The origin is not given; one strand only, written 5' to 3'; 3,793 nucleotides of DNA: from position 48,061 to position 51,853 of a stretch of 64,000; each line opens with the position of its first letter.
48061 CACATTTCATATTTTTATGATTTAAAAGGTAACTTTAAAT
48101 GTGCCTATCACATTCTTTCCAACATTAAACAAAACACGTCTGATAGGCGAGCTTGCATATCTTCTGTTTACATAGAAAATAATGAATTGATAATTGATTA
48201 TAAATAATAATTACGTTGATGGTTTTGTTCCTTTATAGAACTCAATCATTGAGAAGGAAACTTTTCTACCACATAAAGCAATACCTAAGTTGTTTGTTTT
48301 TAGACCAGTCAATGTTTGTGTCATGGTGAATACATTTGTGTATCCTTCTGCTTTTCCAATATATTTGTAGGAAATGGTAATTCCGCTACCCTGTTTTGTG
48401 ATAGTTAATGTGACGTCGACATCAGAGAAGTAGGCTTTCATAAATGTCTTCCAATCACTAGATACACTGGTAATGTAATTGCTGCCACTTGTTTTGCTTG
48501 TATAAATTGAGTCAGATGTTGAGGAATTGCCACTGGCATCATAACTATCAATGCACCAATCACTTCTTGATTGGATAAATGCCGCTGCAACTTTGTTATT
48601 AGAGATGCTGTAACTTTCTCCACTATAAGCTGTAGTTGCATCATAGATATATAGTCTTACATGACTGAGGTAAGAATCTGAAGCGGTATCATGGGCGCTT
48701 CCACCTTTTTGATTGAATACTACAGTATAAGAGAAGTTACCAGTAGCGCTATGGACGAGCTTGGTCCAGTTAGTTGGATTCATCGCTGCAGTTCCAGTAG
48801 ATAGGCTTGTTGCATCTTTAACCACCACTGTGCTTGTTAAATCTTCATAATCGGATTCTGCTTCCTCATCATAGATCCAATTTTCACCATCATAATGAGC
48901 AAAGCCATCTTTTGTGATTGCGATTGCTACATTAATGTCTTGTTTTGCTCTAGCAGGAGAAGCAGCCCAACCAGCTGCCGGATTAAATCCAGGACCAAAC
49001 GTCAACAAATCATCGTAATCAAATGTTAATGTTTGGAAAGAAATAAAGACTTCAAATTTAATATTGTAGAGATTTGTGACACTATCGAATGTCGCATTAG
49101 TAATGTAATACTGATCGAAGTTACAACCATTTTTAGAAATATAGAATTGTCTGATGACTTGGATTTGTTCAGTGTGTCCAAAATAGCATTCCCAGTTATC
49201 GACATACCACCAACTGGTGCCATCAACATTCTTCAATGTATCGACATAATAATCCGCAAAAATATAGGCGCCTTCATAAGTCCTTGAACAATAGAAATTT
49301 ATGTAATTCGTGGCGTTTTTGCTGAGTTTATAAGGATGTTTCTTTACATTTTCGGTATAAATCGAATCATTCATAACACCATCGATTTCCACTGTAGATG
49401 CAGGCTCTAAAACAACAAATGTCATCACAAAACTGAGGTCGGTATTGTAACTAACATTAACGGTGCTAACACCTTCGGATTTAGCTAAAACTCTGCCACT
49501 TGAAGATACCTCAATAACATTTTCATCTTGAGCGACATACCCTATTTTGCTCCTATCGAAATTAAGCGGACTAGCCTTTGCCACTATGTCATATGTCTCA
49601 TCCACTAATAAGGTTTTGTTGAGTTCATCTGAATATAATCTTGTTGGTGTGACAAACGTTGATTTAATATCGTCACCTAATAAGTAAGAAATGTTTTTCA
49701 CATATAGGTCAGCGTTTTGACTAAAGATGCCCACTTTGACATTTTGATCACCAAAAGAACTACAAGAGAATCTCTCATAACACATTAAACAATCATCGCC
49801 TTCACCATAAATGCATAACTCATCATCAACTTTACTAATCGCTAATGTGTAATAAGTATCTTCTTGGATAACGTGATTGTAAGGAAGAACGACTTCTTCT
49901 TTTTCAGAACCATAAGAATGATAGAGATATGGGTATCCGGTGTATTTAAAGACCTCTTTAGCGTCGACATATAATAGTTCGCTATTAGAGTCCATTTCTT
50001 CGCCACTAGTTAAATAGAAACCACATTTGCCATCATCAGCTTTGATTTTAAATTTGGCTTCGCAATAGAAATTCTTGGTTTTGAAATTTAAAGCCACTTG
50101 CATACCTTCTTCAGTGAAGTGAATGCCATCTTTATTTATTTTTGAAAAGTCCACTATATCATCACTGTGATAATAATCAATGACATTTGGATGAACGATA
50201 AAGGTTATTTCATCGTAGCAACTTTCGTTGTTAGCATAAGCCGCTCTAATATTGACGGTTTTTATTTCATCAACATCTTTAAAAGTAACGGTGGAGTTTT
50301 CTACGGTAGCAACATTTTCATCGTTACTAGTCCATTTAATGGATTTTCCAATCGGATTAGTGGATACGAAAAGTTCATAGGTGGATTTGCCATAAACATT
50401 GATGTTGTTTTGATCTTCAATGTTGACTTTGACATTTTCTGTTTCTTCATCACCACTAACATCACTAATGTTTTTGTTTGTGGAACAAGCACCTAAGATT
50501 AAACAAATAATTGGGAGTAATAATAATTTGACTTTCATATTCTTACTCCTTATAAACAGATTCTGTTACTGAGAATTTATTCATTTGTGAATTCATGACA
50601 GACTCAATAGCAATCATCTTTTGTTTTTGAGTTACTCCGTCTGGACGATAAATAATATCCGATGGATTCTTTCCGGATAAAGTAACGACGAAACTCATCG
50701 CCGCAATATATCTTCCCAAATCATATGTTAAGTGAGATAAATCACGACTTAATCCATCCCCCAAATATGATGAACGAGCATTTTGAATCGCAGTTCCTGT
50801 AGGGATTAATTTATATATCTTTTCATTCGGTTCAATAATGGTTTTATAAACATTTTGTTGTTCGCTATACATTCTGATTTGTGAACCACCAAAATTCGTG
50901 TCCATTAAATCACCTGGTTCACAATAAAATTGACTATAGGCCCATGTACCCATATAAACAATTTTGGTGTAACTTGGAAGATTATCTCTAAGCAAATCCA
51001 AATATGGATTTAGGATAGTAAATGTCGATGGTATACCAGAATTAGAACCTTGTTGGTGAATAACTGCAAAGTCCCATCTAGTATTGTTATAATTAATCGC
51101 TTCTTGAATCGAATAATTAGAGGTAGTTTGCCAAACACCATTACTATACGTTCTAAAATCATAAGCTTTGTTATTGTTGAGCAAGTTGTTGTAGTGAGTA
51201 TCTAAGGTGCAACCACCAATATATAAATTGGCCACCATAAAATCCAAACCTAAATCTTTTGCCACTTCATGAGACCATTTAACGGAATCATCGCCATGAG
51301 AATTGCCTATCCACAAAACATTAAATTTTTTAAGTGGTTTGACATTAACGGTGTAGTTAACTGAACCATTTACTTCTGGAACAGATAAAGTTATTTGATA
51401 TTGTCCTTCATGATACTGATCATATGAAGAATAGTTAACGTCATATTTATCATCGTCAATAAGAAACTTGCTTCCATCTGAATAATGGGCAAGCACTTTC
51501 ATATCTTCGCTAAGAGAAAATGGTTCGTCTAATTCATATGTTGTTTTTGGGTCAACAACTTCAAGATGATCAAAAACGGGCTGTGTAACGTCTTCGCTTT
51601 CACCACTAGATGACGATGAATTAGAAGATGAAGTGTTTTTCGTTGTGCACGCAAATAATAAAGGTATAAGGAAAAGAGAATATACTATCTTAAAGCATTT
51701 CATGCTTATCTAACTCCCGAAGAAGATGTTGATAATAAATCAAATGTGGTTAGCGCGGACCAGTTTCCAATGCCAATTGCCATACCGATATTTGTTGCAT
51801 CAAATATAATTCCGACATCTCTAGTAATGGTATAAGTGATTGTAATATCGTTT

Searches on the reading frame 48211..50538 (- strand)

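Call 7: search_protein_families(library=pfam, proteins=[window:48211-50538:-], max_evalue=0.00001)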
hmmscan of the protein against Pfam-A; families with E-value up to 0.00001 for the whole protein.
window:48211-50538:- (775 aa): 1 family
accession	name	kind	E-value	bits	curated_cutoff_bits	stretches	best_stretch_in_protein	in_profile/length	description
PF02368.24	Big_2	-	1.7e-06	28.3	22.8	0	307-362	11-66/79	Bacterial Ig-like domain (group 2)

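Call 45: search_protein_families(library=pfam, proteins=[window:48211-50538:-], max_evalue=1)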
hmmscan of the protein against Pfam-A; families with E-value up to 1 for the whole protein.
window:48211-50538:- (775 aa): 2 families
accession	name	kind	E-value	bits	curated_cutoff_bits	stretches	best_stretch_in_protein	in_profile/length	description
PF02368.24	Big_2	-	1.7e-06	28.3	22.8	2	307-362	11-66/79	Bacterial Ig-like domain (group 2)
PF19070.5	DUF5766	-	0.0076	16.9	27.4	1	589-642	12-62/77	Family of unknown function (DUF5766)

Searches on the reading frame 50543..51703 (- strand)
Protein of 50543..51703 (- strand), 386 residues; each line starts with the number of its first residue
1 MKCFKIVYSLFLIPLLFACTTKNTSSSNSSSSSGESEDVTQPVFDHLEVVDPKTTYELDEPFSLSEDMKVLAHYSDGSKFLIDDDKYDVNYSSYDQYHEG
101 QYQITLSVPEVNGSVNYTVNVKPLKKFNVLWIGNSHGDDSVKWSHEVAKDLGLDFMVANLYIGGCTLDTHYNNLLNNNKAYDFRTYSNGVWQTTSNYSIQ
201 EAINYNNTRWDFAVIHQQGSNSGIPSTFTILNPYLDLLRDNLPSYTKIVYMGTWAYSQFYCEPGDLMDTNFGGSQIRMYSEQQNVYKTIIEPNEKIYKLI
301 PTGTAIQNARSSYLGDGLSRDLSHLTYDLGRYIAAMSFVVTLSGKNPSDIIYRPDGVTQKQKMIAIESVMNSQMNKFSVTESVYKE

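Call 7: search_protein_families(library=pfam, proteins=[window:50543-51703:-], max_evalue=0.00001)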
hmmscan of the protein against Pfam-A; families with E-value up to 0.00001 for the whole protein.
window:50543-51703:- (386 aa): 2 families
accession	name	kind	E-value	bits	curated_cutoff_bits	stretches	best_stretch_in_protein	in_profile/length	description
PF16227.11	DUF4886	-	2.4e-55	187.6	26.7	1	129-369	2-239/242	Domain of unknown function (DUF4886)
PF07523.18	Big_3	-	3.4e-08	34.1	21.2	1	51-119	3-68/68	Bacterial Ig-like domain (group 3)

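Call 77: search_solved_structures(query=window:50543-51703:-, max_evalue=0.01)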
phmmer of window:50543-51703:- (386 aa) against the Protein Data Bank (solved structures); distinct sequences matched with E-value up to 0.01: 1.
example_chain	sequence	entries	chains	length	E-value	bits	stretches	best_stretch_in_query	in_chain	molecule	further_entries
4i8i_A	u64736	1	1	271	2.2e-35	125.5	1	128-381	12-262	hypothetical protein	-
